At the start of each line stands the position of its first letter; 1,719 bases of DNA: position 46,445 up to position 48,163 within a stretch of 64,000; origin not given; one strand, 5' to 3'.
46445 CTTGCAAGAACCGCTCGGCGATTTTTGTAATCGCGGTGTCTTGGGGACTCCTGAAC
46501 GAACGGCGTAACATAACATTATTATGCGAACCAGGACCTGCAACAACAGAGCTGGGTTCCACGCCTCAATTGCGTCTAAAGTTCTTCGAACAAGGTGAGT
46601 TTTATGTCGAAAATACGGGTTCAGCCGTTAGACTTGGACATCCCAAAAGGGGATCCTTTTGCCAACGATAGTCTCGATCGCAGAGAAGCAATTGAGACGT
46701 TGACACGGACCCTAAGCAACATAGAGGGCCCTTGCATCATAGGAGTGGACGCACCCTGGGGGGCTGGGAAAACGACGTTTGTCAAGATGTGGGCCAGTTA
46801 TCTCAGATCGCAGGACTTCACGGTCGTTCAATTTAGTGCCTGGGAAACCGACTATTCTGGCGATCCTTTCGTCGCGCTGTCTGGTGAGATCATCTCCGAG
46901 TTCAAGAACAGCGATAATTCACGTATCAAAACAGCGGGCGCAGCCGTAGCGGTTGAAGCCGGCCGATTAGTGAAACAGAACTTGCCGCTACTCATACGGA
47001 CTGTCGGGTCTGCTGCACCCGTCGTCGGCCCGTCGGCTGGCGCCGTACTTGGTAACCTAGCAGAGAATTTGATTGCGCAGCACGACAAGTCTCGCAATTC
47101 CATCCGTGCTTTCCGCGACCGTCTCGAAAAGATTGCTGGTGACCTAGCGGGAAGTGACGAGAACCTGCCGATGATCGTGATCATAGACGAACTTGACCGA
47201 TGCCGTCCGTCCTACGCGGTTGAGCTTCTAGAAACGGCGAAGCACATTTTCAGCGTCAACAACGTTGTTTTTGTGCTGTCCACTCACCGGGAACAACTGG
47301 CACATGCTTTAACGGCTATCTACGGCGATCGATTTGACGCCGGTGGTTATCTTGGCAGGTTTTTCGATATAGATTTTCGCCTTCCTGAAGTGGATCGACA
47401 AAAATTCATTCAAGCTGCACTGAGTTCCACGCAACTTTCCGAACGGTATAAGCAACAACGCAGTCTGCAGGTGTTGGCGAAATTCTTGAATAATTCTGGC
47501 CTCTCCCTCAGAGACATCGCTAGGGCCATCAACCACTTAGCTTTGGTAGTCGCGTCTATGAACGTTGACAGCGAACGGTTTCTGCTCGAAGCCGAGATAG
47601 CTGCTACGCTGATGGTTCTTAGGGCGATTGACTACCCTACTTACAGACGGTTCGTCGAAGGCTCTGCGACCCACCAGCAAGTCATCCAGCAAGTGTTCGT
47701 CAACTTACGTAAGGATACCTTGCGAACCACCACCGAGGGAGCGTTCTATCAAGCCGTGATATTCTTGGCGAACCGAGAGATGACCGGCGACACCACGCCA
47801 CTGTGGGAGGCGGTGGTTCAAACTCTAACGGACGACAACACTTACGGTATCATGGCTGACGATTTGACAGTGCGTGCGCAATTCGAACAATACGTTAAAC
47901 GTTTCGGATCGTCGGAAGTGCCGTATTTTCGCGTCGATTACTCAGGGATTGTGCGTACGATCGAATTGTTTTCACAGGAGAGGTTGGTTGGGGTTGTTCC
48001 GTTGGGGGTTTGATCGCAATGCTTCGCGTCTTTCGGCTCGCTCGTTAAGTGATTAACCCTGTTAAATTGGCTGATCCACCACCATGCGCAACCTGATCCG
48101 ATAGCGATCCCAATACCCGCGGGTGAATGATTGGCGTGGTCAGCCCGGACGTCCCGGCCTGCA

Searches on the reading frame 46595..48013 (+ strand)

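Call 14: search_protein_families(library=pfam, proteins=[window:46595-48013:+], max_evalue=0.001)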
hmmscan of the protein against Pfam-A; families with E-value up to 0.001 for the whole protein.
window:46595-48013:+ (472 aa): 5 families
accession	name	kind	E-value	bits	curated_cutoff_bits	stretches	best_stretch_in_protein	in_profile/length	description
PF07693.20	KAP_NTPase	-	1.8e-39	136.2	20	1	31-319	3-290/293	KAP family P-loop domain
PF13401.12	AAA_22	-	4.8e-05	24.1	27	0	53-234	12-125/130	AAA domain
PF00004.35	AAA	-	0.00013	22.9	21.2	0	54-248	6-124/131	ATPase family associated with various cellular activities (AAA)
PF13191.12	AAA_16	-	0.00022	22.2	32.6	1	29-211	5-152/167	AAA ATPase domain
PF24883.2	NPHP3_N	-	0.00058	20.5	24.8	0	159-223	90-154/164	Nephrocystin 3, N-terminal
